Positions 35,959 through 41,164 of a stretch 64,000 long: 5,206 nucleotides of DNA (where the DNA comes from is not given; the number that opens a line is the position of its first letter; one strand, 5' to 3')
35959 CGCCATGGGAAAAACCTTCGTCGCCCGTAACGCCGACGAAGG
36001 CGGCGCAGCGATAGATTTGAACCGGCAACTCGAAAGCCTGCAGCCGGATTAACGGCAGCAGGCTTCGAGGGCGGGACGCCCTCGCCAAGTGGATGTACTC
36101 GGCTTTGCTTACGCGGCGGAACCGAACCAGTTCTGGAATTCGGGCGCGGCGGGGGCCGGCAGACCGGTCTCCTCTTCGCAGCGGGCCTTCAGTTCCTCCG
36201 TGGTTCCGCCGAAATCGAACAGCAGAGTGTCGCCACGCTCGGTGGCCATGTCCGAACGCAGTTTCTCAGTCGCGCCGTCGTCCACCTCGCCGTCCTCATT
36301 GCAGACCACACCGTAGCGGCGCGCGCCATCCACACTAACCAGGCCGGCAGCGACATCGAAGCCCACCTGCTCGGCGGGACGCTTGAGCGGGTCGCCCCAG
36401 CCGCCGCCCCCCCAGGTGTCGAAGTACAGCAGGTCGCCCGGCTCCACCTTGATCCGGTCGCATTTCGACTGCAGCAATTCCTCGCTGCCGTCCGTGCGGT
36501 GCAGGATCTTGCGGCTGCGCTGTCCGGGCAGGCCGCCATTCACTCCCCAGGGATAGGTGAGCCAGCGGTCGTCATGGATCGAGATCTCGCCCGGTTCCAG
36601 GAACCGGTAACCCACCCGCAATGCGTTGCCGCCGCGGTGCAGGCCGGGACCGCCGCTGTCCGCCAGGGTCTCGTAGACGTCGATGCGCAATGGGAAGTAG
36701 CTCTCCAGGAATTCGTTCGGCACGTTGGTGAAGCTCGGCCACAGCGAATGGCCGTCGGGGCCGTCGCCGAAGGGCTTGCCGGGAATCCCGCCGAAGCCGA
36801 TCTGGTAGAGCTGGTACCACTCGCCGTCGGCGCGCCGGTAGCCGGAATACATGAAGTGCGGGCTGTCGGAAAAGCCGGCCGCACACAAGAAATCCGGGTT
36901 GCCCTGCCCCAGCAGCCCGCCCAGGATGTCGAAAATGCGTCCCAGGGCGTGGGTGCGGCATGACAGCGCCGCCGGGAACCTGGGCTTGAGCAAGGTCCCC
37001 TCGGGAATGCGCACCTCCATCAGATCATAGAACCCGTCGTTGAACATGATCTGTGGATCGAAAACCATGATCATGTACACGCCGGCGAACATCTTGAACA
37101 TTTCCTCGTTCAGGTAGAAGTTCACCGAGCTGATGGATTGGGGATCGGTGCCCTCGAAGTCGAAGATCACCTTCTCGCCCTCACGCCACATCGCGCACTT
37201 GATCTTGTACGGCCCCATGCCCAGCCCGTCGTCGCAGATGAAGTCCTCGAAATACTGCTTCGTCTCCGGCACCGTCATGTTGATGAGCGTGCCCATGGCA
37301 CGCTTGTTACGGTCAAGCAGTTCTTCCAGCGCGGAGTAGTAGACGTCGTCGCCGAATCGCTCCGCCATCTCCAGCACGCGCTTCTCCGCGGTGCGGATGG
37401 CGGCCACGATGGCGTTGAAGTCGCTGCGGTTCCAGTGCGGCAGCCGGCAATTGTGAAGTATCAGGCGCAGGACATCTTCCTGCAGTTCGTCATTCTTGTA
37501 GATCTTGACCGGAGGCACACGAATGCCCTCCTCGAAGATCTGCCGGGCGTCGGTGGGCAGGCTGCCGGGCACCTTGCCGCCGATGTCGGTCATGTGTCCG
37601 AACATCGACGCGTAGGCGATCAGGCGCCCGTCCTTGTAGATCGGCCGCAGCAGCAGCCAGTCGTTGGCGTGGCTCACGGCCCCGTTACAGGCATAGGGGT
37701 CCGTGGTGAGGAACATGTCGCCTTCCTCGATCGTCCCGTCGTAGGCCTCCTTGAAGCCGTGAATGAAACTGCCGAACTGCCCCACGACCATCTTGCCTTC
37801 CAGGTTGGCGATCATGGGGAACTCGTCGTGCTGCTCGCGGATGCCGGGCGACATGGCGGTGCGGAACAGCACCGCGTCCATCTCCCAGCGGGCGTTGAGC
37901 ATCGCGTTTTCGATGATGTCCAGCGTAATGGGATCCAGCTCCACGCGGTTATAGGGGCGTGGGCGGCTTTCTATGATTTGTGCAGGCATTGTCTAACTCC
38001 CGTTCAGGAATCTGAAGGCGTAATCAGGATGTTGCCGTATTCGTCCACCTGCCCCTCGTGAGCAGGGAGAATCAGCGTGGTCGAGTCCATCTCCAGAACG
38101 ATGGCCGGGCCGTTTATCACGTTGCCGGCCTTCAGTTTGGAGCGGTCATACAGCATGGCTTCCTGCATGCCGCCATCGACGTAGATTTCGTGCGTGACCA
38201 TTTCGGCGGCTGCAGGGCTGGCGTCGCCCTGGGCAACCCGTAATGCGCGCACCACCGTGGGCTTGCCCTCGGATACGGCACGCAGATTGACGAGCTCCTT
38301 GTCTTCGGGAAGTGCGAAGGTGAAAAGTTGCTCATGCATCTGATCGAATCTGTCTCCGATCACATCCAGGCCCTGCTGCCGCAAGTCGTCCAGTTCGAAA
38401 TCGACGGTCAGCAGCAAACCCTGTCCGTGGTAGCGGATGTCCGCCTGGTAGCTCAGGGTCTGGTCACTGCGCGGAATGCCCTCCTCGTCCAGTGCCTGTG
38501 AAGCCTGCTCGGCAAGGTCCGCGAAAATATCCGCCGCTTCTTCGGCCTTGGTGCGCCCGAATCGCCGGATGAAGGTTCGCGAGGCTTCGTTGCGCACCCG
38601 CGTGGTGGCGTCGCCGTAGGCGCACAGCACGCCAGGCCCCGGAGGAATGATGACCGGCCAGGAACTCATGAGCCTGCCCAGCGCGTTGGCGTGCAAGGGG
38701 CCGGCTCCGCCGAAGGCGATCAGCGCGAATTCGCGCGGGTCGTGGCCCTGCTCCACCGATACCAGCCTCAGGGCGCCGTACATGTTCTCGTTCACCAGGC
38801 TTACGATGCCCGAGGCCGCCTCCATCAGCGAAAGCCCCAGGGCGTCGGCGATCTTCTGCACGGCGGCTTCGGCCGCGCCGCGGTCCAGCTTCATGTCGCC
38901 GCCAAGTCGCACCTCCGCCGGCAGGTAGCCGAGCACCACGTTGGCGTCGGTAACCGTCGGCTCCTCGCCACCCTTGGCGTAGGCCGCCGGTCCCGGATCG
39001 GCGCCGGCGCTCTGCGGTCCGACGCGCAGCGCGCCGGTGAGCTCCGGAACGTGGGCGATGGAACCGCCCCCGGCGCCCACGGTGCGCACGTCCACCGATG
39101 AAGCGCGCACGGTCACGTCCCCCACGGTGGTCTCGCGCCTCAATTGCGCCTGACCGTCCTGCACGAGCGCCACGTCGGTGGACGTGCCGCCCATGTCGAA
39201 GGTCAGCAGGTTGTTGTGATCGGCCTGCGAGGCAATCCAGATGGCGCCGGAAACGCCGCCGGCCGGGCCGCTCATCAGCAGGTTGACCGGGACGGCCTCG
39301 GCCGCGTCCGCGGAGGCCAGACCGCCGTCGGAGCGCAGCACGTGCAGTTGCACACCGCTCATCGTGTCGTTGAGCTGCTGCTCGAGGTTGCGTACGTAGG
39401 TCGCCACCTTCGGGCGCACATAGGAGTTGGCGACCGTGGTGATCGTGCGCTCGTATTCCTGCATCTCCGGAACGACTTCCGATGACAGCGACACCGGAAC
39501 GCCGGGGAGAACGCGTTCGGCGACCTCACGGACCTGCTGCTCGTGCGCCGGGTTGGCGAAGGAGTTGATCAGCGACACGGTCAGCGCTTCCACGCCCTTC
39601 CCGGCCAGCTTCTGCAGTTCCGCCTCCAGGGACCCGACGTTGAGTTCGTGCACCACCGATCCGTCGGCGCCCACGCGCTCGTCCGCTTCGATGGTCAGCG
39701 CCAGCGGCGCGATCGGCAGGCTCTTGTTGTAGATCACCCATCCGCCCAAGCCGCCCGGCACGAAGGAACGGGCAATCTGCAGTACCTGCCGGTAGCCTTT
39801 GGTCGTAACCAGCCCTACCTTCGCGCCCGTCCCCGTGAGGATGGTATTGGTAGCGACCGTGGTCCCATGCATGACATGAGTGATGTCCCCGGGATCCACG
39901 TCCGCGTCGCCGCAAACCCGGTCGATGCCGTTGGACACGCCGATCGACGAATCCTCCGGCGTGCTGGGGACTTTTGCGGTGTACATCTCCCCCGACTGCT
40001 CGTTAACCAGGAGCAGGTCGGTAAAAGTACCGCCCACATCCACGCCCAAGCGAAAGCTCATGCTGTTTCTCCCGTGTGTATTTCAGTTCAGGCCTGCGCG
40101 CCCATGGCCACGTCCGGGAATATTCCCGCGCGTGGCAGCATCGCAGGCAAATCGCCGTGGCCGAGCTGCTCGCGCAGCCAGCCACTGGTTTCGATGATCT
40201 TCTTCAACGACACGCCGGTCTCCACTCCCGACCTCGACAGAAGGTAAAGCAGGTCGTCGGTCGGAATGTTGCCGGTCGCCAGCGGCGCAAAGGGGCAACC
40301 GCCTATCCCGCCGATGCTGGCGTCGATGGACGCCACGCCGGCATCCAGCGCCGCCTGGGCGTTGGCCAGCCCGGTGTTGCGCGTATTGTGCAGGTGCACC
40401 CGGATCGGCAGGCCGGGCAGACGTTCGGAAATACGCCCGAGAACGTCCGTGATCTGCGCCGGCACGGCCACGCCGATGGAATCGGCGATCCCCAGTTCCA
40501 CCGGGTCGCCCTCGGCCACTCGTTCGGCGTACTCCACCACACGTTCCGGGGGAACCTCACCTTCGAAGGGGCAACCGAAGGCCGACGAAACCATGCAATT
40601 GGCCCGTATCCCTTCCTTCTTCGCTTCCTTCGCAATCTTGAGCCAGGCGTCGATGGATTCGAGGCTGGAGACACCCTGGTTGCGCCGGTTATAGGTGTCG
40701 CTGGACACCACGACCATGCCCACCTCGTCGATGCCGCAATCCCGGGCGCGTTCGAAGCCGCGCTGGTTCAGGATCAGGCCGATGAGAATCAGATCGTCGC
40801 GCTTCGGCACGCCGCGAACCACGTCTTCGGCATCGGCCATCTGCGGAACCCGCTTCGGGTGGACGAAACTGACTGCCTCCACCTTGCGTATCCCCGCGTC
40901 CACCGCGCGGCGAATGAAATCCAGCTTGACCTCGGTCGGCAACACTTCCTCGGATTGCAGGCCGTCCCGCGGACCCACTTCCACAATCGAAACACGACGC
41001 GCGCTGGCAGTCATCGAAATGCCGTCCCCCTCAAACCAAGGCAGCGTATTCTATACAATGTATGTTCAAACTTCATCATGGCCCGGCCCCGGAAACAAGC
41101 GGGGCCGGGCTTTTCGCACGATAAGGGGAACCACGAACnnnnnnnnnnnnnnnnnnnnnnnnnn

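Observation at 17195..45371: Recurrent two-gene module: N-terminally extended SAM methyltransferase plus ~100-aa helical partner, three copies within 28 kb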

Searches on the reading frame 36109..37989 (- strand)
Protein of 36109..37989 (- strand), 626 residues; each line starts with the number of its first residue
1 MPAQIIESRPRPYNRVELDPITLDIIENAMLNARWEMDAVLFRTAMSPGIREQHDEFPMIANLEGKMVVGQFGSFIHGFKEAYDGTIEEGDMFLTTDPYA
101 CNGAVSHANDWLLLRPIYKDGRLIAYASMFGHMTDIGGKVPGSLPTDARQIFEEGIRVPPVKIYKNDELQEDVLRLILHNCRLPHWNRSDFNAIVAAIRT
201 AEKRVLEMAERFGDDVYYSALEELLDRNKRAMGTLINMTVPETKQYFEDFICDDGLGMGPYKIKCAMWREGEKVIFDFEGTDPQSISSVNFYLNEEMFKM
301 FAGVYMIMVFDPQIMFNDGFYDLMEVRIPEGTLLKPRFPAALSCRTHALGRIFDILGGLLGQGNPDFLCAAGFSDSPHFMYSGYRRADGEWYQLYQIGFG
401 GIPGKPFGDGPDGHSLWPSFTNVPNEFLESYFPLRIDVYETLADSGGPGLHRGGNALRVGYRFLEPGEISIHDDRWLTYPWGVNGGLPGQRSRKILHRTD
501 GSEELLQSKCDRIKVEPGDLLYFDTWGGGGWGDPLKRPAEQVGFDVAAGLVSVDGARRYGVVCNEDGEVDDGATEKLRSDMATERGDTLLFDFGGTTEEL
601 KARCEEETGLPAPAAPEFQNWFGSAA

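Call 81: search_protein_families(library=ncbifam, proteins=[window:36109-37989:-], max_evalue=0.00001)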
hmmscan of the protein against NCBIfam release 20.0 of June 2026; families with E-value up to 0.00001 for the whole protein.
window:36109-37989:- (626 aa): 2 families
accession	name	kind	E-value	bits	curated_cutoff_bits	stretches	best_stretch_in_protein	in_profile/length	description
NF050157.1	CapLactmsBetCapB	equivalog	4e-61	207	1000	1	18-576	1-573/577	caprolactamase subunit beta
NF042976.1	AcphenoCarb_ApcD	equivalog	2.1e-30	105.6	1500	1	85-456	104-482/685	acetophenone carboxylase subunit delta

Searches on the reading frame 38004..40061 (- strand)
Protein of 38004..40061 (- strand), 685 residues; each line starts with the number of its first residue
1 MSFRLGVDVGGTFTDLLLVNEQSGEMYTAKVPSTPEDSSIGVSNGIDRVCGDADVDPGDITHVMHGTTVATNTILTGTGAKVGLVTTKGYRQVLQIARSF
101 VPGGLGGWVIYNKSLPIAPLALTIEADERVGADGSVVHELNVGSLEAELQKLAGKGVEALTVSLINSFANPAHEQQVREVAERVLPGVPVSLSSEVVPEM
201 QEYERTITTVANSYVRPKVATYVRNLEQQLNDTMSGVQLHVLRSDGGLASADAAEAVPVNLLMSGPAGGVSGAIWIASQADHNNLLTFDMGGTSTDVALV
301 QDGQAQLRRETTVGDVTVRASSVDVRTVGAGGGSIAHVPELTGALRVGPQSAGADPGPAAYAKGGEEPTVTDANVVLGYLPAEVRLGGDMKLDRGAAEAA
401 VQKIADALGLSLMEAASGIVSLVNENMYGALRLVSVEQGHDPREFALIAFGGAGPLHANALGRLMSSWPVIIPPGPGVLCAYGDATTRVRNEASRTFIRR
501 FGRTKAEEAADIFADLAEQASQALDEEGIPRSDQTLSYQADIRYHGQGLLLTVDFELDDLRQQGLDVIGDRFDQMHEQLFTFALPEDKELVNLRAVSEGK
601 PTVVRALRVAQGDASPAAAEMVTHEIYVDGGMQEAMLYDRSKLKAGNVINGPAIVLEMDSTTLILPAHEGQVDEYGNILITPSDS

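Call 81: search_protein_families(library=ncbifam, proteins=[window:38004-40061:-], max_evalue=0.00001)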
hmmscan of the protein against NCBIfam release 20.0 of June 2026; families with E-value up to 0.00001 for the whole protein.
window:38004-40061:- (685 aa): 3 families
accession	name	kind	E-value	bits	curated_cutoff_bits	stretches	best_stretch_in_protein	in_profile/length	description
NF050156.1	CapLactmsAlpCapA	equivalog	1.6e-163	545.6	1000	1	3-681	1-686/689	caprolactamase subunit alpha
NF042975.2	AcphenoCarb_ApcC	equivalog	8.9e-90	301.9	1500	1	6-668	12-696/733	acetophenone carboxylase subunit gamma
NF042960.1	AcphenoCarb_ApcA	equivalog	1.2e-61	208.8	1250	1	148-680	129-655/658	acetophenone carboxylase subunit alpha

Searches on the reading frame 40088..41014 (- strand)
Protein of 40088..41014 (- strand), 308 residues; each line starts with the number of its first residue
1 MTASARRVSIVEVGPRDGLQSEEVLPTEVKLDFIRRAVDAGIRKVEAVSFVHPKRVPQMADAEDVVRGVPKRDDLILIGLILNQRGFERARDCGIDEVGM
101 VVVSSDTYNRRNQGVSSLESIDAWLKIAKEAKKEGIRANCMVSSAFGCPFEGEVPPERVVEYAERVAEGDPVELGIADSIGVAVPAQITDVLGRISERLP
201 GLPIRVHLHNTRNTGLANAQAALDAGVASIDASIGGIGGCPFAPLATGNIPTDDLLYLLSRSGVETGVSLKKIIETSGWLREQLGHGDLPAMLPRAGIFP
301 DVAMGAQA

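Call 81: search_protein_families(library=ncbifam, proteins=[window:40088-41014:-], max_evalue=0.00001)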
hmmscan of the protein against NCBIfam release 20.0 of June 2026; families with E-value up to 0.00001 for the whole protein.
window:40088-41014:- (308 aa): 19 families
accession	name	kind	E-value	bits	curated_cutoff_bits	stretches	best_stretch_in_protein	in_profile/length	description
NF004283.0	PRK05692.1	subfamily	1.8e-84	283.4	246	1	5-286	4-286/300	hydroxymethylglutaryl-CoA lyase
TIGR02146.1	LysS_fung_arch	equivalog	4.4e-15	55.8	413.55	1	16-238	7-220/344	homocitrate synthase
NF002085.0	PRK00915.1-2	subfamily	1.4e-14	53.7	517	1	5-279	11-270/504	2-isopropylmalate synthase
TIGR02090.1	LEU1_arch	subfamily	2.3e-14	53.3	484.75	1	9-278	2-256/363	isopropylmalate/citramalate/homocitrate synthases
NF006049.0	PRK08195.1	subfamily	6.7e-13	48.4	229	1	155-276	146-262/344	4-hyroxy-2-oxovalerate/4-hydroxy-2-oxopentanoic acid aldolase,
TIGR03217.1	4OH_2_O_val_ald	equivalog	4.2e-12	45.9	286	1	154-276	140-257/334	4-hydroxy-2-oxovalerate aldolase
TIGR02660.1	nifV_homocitr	equivalog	1.4e-11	44.3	462.9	1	10-275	4-254/365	homocitrate synthase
NF042433.1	CitmalDyn_Leptosp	equivalog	8.3e-09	34.5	950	1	1-277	1-272/514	(R)-citramalate synthase CimA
NF006761.0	PRK09282.1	domain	9.1e-09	34.3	402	1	157-279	154-269/591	pyruvate carboxylase subunit B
NF009554.0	PRK12999.1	equivalog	3.5e-07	28.4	965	1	163-275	698-803/1147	pyruvate carboxylase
NF010644.0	PRK14041.1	equivalog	6.4e-07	28.3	734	1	157-277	153-266/467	pyruvate carboxylase subunit B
NF041069.1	IPMS_Sufob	equivalog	6.9e-07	28.9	600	1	10-282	3-262/371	isopropylmalate synthase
TIGR01108.1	oadA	equivalog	1e-06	27.6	756.5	1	157-281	149-266/582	sodium-extruding oxaloacetate decarboxylase subunit alpha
TIGR01235.1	pyruv_carbox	equivalog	1.3e-06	26.3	1114.45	1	171-275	703-800/1143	pyruvate carboxylase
NF010643.0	PRK14040.1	subfamily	2e-06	26.6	892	1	159-282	159-275/595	oxaloacetate decarboxylase subunit alpha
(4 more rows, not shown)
